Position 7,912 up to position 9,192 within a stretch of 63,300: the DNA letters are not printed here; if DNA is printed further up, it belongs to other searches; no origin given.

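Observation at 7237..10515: Glutamate-mutase E-subunit homolog with no B12-binding partner, in an apparent operon with a 2-hydroxyacyl-CoA-dehydratase-like protein and its ATP-driven activase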

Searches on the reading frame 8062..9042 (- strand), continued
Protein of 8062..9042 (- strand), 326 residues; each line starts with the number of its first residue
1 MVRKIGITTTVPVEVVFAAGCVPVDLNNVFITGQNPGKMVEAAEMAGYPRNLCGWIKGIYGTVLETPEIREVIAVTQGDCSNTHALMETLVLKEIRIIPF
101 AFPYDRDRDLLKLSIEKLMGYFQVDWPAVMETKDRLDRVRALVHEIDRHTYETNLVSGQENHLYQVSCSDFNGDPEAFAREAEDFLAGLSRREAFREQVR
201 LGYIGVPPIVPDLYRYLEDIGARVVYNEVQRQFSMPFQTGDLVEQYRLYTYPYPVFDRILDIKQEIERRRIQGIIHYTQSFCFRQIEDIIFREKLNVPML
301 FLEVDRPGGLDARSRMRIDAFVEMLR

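Call 59: fold_search(model_id=the predicted structure, library=pdb)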
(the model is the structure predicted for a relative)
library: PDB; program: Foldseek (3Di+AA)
matches with E <= 10: 1090; with E <= 0.001: 21
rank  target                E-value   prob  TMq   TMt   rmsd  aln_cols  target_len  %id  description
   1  6eno                  1.0e-15  1.00  0.80  0.63   3.8       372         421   21  Double cubane cluster oxidoreductase (released 2018-03-14)
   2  7yzm_A                4.0e-15  1.00  0.80  0.63   3.8       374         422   20  MgADPNP-bound DCCP:DCCP-R complex (released 2022-12-28)
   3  7yyl_A                6.1e-15  1.00  0.80  0.63   3.9       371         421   20  nucleotide-free DCCP:DCCP-R complex (released 2022-12-28)
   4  3o3n_B                1.4e-14  1.00  0.81  0.71   3.8       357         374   20  (R)-2-hydroxyisocaproyl-CoA dehydratase in complex with its substrate (R)-2-hydroxyisocaproyl-CoA (released 2011-03-16)
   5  7yyl_D                1.7e-14  1.00  0.81  0.64   3.8       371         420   20  nucleotide-free DCCP:DCCP-R complex (released 2022-12-28)
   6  3o3m_D                2.4e-14  1.00  0.80  0.70   3.9       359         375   21  (R)-2-Hydroxyisocaproyl-CoA Dehydratase (released 2011-03-16)
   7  8s02_B                2.9e-14  1.00  0.79  0.70   4.2       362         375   17  BzdNO-benzoyl-CoA complex (released 2025-03-05)
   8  3o3m_B                4.5e-14  1.00  0.81  0.72   3.7       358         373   21  (R)-2-Hydroxyisocaproyl-CoA Dehydratase (released 2011-03-16)
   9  7yyl_B                1.7e-13  1.00  0.79  0.63   4.0       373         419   20  nucleotide-free DCCP:DCCP-R complex (released 2022-12-28)
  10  9gai_B                6.4e-13  1.00  0.83  0.71   3.2       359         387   16  3-methylbenzoyl-CoA reductase from Thauera chlorobenzoica (MbdONPQ) (released 2026-02-18)
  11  9g87_B                1.2e-12  1.00  0.83  0.71   3.2       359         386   16  3-methylbenzoyl-CoA reductase from Thauera chlorobenzoica (subunits MbdON ) (released 2026-02-04)
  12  3o3o_A                1.4e-12  1.00  0.75  0.63   4.6       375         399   14  (R)-2-hydroxyisocaproyl-CoA dehydratase in complex with (R)-2-hydroxyisocaproate (released 2011-03-16)
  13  8s02_A                8.5e-12  1.00  0.72  0.56   5.4       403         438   14  BzdNO-benzoyl-CoA complex (released 2025-03-05)
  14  8s02_C                1.2e-11  1.00  0.74  0.58   5.3       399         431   14  BzdNO-benzoyl-CoA complex (released 2025-03-05)
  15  8s2r_C                1.7e-11  1.00  0.72  0.57   5.3       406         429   16  BzdNO in partially coenzyme A - free state (released 2025-03-05)
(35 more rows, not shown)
